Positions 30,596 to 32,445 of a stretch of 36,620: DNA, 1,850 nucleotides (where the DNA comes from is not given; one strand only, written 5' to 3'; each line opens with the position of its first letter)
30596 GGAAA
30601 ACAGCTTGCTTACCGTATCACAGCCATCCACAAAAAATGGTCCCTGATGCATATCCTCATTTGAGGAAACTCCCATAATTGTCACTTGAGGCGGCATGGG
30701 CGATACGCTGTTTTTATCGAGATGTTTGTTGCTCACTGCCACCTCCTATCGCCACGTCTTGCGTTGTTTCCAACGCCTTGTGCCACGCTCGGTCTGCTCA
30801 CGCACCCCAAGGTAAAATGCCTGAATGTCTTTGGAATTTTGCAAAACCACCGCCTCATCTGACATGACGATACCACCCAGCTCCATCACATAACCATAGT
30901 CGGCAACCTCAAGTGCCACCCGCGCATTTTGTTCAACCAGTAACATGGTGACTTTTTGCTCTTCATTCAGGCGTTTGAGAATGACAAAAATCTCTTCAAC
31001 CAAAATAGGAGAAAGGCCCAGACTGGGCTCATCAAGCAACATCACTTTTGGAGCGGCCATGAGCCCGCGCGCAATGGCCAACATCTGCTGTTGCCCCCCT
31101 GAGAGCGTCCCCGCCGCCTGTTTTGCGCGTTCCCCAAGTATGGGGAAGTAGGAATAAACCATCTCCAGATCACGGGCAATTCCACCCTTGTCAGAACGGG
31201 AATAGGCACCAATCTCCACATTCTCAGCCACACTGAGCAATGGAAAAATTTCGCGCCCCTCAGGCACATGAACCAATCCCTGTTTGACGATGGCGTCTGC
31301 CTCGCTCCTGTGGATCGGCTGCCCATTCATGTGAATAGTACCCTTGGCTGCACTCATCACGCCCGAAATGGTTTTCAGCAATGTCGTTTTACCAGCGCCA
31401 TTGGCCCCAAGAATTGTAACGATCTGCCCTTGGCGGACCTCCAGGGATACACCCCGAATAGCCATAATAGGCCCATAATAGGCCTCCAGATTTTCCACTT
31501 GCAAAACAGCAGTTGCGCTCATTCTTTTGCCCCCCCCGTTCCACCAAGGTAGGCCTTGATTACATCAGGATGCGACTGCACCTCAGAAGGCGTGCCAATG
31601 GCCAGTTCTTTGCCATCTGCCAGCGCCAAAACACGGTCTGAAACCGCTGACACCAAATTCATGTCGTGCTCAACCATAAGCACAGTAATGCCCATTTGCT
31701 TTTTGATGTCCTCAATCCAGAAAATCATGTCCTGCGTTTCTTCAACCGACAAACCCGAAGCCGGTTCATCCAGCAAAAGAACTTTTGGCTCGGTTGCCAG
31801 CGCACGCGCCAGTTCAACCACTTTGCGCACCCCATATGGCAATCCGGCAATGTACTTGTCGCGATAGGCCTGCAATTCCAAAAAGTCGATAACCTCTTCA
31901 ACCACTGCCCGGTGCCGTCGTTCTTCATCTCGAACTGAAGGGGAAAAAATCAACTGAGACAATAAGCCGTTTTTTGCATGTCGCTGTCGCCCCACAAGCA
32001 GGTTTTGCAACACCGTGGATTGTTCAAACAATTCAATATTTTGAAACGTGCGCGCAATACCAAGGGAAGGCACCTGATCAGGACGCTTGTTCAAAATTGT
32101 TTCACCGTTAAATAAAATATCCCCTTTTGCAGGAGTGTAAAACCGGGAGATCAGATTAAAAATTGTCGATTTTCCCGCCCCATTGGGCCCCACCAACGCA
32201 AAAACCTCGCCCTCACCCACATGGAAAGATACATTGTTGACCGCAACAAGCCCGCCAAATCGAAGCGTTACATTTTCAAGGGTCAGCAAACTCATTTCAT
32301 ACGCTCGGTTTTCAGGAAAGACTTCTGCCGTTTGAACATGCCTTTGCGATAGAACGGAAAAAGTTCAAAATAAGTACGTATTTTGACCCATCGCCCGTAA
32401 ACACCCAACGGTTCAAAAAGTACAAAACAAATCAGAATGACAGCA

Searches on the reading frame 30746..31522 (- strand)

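Call 37: search_protein_families(library=pfam, proteins=[window:30746-31522:-])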
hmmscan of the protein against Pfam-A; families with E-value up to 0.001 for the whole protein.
window:30746-31522:- (258 aa): 6 families
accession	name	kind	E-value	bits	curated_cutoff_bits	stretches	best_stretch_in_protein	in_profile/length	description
PF00005.33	ABC_tran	-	1.3e-32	113.7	25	1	23-167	2-136/137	ABC transporter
PF13304.12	AAA_21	-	3.1e-09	37.8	27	1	123-187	221-288/304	AAA domain, putative AbiEii toxin, Type IV TA system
PF13555.12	AAA_29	-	0.00014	21.9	27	1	26-66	16-55/61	P-loop containing region of AAA domain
PF02463.25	SMC_N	-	0.00019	21.3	40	0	33-151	25-148/220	RecF/RecN/SMC N terminal domain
PF13476.12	AAA_23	-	0.00036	21.7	27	1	20-54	8-41/201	AAA domain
PF25199.1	nSTAND_NTPase5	-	0.00079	19.7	34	0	29-57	38-66/145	Novel STAND NTPase 5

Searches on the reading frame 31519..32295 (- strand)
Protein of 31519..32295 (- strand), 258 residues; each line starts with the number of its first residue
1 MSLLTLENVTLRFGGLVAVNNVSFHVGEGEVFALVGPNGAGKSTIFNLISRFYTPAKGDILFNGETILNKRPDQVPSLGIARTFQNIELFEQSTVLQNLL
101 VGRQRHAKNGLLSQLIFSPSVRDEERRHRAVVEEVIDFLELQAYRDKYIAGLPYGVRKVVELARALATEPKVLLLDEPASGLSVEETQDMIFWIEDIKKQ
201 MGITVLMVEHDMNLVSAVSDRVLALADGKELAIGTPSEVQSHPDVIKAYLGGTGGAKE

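Call 37: search_protein_families(library=pfam, proteins=[window:31519-32295:-])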
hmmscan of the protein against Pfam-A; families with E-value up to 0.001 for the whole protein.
window:31519-32295:- (258 aa): 5 families
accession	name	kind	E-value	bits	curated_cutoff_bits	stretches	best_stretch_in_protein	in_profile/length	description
PF00005.33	ABC_tran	-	7e-31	108.1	25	1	19-179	1-136/137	ABC transporter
PF12399.14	BCA_ABC_TP_C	-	2.1e-09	37.2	25.5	1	231-252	3-24/27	Branched-chain amino acid ATP-binding cassette transporter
PF13304.12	AAA_21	-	2.7e-07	31.4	27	1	32-52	2-22/304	AAA domain, putative AbiEii toxin, Type IV TA system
PF13555.12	AAA_29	-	5.5e-05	23.3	27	1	22-63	15-55/61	P-loop containing region of AAA domain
PF13476.12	AAA_23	-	0.00019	22.6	27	1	24-49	17-39/201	AAA domain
